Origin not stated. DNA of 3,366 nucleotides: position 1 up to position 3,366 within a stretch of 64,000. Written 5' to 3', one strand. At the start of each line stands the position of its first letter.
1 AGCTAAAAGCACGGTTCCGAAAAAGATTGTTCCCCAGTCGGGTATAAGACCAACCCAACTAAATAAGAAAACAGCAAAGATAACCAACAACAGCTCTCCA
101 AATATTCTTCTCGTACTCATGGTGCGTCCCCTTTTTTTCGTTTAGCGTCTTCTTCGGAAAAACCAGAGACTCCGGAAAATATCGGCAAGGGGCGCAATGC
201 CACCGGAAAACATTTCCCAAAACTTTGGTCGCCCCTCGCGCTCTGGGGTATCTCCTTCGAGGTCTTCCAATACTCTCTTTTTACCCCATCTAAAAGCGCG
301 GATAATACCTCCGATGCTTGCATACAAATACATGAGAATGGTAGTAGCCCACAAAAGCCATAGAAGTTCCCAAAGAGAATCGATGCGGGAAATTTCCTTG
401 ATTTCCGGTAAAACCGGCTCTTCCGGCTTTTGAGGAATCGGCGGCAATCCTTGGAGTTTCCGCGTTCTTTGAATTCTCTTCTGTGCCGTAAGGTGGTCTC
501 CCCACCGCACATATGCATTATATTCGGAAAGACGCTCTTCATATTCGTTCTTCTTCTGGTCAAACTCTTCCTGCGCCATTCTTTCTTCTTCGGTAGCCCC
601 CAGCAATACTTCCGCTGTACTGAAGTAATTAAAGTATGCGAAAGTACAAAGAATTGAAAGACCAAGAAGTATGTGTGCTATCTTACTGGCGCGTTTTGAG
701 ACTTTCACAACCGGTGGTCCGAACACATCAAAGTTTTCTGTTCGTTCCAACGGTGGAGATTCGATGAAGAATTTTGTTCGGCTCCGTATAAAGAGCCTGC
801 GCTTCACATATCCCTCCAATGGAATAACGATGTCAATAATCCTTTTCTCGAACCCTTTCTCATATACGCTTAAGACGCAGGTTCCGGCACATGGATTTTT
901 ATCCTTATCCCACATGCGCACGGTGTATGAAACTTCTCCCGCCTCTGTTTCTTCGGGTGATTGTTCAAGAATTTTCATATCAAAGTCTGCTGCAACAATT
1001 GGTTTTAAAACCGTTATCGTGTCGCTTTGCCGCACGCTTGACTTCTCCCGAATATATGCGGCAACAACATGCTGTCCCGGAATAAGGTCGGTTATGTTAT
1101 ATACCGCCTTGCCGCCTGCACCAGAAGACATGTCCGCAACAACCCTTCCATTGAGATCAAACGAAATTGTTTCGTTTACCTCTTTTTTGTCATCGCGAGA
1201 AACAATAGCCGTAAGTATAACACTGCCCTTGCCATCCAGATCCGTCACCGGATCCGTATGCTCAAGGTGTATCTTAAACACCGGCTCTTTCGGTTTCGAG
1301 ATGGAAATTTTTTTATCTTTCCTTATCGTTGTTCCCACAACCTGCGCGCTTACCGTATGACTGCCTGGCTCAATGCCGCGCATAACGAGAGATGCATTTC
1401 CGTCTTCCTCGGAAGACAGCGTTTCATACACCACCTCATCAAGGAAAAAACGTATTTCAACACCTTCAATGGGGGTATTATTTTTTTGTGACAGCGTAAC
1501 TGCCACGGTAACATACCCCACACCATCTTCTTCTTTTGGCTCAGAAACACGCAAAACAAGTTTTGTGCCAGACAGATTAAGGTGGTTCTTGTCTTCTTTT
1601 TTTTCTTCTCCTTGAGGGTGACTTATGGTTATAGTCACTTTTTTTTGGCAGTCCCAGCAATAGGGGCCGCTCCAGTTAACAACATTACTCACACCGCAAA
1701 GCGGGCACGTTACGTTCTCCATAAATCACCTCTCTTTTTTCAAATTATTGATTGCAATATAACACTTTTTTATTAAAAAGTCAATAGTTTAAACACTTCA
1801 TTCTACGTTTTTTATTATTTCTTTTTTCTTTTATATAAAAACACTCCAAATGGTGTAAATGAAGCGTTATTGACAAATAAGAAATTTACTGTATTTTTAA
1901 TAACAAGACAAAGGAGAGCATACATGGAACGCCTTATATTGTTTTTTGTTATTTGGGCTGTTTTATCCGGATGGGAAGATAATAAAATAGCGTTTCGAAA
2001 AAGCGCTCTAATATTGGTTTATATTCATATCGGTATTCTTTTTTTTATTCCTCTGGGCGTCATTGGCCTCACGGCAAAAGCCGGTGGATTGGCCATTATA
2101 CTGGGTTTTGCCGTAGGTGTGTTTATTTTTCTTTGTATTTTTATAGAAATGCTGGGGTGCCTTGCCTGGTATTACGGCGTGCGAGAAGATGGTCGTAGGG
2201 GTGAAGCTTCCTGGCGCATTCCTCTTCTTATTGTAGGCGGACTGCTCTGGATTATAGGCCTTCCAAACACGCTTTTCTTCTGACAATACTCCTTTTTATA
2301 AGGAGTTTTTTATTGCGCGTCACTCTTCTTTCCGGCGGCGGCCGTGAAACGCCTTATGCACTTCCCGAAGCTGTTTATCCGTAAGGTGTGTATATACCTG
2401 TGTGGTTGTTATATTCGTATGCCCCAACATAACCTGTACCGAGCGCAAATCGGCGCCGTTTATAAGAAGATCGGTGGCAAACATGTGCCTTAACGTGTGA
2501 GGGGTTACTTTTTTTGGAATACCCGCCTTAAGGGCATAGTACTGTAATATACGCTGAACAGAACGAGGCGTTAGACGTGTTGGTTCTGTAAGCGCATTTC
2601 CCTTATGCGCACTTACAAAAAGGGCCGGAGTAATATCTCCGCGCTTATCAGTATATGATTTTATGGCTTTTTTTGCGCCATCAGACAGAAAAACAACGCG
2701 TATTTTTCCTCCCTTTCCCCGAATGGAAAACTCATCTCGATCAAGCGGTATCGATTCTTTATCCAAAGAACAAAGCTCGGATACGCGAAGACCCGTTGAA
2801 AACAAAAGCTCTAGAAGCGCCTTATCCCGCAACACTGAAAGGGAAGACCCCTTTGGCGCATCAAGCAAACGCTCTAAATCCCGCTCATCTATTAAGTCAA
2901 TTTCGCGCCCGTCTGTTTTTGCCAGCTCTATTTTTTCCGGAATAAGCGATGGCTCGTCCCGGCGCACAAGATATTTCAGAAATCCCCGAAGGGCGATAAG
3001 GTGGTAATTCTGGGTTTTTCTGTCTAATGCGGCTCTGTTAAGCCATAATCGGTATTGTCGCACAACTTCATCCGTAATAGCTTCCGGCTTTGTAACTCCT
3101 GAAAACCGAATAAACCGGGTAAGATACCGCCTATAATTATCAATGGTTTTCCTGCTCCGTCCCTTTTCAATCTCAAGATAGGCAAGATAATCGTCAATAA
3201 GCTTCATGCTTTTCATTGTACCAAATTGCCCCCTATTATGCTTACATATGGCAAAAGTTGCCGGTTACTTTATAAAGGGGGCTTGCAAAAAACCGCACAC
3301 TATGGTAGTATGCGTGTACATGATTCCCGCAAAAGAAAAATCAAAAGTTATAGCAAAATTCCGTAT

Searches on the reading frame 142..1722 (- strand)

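Call 83: search_protein_families(library=pfam, proteins=[window:142-1722:-], max_evalue=0.00001)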
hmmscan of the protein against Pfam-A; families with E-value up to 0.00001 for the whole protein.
window:142-1722:- (526 aa): 3 families
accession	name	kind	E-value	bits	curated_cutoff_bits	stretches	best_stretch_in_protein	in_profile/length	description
PF02369.22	Big_1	-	1.5e-10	41.5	34.9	1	66-133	14-85/93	Bacterial Ig-like domain (group 1)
PF09134.16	Invasin_D3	-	3.5e-08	34.3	33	1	65-140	16-94/98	Invasin, domain 3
PF16640.11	Big_3_5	-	1.2e-07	32.7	35.5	0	166-222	12-67/88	Bacterial Ig-like domain (group 3)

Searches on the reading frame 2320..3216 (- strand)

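Call 83: search_protein_families(library=pfam, proteins=[window:2320-3216:-], max_evalue=0.00001)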
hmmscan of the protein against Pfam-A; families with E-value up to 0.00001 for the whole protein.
window:2320-3216:- (298 aa): 4 families
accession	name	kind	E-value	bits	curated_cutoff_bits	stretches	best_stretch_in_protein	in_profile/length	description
PF00589.27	Phage_integrase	-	4.4e-42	144.2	27.1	1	109-281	3-171/172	Phage integrase family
PF02899.23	Phage_int_SAM_1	-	2.4e-16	60.2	22.3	1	7-86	1-82/83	Phage integrase, N-terminal SAM-like domain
PF13495.12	Phage_int_SAM_4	-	1.9e-10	41.5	27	1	7-87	2-82/85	Phage integrase, N-terminal SAM-like domain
PF13102.12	Phage_int_SAM_5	-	4.9e-06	27.3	22.3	0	15-85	14-84/98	Phage integrase SAM-like domain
